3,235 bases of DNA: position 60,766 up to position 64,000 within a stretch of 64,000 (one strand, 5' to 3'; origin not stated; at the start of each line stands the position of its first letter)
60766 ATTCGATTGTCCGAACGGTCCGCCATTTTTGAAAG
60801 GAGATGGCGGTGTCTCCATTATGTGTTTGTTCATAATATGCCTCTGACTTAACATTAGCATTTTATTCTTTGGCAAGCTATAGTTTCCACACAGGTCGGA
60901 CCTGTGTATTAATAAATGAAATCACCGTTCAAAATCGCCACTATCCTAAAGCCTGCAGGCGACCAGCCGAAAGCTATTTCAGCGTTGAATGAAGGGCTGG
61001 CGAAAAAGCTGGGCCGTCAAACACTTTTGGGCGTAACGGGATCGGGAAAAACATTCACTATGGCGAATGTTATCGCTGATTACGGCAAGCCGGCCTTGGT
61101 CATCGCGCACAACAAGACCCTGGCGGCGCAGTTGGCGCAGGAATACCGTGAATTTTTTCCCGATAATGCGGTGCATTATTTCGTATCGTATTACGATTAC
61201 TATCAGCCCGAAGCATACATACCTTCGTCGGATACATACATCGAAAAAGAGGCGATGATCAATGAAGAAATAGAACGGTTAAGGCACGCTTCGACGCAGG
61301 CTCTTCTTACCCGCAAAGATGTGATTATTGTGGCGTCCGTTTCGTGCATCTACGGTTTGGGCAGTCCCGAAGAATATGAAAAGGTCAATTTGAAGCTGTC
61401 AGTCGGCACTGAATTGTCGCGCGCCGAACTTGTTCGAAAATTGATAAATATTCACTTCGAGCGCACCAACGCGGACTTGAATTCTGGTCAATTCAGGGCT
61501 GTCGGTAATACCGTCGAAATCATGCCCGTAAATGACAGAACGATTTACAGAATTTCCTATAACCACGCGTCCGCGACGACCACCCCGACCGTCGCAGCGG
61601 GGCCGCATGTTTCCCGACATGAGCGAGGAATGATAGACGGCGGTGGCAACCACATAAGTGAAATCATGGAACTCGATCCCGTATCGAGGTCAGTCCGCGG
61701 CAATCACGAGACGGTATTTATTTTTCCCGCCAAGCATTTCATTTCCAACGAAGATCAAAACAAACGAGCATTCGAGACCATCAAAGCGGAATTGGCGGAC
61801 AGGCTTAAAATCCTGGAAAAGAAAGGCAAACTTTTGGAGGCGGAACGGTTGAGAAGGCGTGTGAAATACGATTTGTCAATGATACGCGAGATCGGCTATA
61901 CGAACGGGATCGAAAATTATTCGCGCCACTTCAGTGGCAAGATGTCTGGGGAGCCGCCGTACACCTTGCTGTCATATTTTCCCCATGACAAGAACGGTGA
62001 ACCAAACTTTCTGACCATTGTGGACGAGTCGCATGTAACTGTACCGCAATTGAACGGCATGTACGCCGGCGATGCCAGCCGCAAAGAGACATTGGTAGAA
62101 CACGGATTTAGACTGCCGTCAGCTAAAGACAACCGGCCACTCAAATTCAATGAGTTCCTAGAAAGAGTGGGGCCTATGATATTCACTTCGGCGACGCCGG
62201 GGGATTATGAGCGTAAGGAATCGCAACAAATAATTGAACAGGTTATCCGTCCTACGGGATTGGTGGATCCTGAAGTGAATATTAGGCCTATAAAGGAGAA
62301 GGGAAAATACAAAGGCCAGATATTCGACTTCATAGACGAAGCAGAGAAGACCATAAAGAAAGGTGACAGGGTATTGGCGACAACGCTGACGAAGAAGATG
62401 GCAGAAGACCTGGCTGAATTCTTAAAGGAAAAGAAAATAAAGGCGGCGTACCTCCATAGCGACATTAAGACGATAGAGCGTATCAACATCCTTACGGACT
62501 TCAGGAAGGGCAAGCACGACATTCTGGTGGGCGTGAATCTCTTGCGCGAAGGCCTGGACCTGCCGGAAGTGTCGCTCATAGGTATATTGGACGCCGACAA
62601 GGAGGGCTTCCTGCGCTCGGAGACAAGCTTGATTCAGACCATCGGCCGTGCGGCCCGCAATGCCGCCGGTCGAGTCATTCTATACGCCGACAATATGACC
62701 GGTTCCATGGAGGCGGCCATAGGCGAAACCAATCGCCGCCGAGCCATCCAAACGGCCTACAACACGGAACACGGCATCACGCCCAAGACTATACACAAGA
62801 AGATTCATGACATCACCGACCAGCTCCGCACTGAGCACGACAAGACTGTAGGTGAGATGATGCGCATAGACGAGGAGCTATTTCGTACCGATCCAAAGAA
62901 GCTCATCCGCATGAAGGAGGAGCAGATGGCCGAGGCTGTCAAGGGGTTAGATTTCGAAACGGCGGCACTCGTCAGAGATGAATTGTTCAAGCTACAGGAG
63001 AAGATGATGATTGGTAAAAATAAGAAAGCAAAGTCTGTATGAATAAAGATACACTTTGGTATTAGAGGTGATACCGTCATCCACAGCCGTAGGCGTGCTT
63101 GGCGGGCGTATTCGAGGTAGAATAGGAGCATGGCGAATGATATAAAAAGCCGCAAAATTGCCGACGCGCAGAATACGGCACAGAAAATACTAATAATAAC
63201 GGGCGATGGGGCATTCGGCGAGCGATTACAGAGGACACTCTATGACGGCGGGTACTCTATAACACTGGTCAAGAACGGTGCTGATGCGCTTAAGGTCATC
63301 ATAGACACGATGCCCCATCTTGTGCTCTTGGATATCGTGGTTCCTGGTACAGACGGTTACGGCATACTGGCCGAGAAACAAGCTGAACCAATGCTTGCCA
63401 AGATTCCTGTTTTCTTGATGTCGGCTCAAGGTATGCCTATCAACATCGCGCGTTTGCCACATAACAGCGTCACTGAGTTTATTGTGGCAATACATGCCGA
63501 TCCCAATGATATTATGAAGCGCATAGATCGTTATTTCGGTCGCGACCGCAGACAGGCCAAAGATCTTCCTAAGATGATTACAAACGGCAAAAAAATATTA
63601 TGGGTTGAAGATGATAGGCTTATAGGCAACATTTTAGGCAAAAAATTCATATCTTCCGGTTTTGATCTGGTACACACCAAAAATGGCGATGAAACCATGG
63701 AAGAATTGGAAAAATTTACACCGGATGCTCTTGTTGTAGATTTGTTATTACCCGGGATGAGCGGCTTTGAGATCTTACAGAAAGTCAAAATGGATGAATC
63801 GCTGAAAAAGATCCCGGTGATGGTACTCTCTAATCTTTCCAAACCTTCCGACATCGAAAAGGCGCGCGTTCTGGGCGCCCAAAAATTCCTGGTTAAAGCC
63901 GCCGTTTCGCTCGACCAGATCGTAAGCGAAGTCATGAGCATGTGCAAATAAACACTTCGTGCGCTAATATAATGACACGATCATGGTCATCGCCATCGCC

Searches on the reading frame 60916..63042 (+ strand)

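Call 7: search_protein_families(library=pfam, max_evalue=0.001, proteins=[window:60916-63042:+])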
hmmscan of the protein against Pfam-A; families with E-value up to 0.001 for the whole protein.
window:60916-63042:+ (708 aa): 7 families
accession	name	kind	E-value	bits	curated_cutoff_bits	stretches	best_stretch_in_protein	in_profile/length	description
PF12344.14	UvrB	-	3.4e-23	81.6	27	1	589-630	1-42/43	Ultra-violet resistance protein B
PF00271.37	Helicase_C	-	1.9e-22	80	23.5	1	479-582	11-109/110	Helicase conserved C-terminal domain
PF17757.6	UvrB_inter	-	5e-17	62.2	22.9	1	159-215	1-58/91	UvrB interaction domain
PF04851.21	ResIII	-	1.1e-11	45.3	22.5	1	13-139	4-131/164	Type III restriction enzyme, res subunit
PF02151.25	UVR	-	9.8e-06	25.6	21.5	1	661-695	1-35/36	UvrB/uvrC motif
PF00270.35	DEAD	-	7.6e-05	22.9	26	0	35-87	17-77/167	DEAD/DEAH box helicase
PF13604.12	AAA_30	-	0.00036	20.7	27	0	25-78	11-67/191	AAA domain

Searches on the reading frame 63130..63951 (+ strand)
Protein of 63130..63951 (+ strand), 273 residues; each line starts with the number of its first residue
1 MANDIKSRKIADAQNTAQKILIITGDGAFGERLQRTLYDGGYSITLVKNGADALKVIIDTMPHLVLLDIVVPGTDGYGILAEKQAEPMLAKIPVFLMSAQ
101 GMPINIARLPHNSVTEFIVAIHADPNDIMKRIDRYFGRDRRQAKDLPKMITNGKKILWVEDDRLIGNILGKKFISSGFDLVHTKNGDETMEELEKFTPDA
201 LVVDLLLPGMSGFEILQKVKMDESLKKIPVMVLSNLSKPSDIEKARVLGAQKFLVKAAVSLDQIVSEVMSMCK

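Call 13: find_encoding_contigs(protein=window:63130-63951:+, flank=10000, max_places=3)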
Protein window:63130-63951:+ (273 aa): 7 contigs read that carry it; 3 places shown.
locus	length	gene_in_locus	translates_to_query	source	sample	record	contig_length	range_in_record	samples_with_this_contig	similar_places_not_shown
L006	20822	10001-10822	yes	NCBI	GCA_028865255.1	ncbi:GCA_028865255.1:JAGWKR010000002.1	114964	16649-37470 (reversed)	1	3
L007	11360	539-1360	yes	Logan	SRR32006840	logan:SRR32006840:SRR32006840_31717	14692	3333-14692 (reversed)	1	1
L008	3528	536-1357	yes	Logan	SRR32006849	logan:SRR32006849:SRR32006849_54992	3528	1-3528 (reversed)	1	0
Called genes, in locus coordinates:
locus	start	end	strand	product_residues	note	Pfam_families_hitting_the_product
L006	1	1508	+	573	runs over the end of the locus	PF03717:PBP_dimer (weak), PF00905:Transpeptidase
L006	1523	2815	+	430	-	PF08245:Mur_ligase_M, PF02875:Mur_ligase_C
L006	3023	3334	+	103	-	-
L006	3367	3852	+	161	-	PF02502:LacAB_rpiB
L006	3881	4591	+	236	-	PF00834:Ribul_P_3_epim, PF00977:His_biosynth (weak)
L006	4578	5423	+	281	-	PF13292:DXP_synthase_N, PF00456:Transketolase_N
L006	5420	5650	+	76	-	-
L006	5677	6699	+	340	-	PF02779:Transket_pyr, PF02780:Transketolase_C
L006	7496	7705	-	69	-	-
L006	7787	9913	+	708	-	PF04851:ResIII, PF17757:UvrB_inter, PF27431:UvrB_3rd, PF00271:Helicase_C, PF12344:UvrB, PF02151:UVR (weak)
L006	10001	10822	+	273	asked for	PF00072:Response_reg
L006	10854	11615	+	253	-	PF02535:Zip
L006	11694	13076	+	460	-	PF00070:Pyr_redox (faint), PF01266:DAO (faint), PF07992:Pyr_redox_2, PF13454:NAD_binding_9 (faint), PF22366:NDH2_C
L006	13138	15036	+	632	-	PF00122:E1-E2_ATPase, PF00702:Hydrolase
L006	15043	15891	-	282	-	PF07963:N_methyl (weak), PF13385:Laminin_G_3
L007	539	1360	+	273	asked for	PF00072:Response_reg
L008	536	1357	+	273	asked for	PF00072:Response_reg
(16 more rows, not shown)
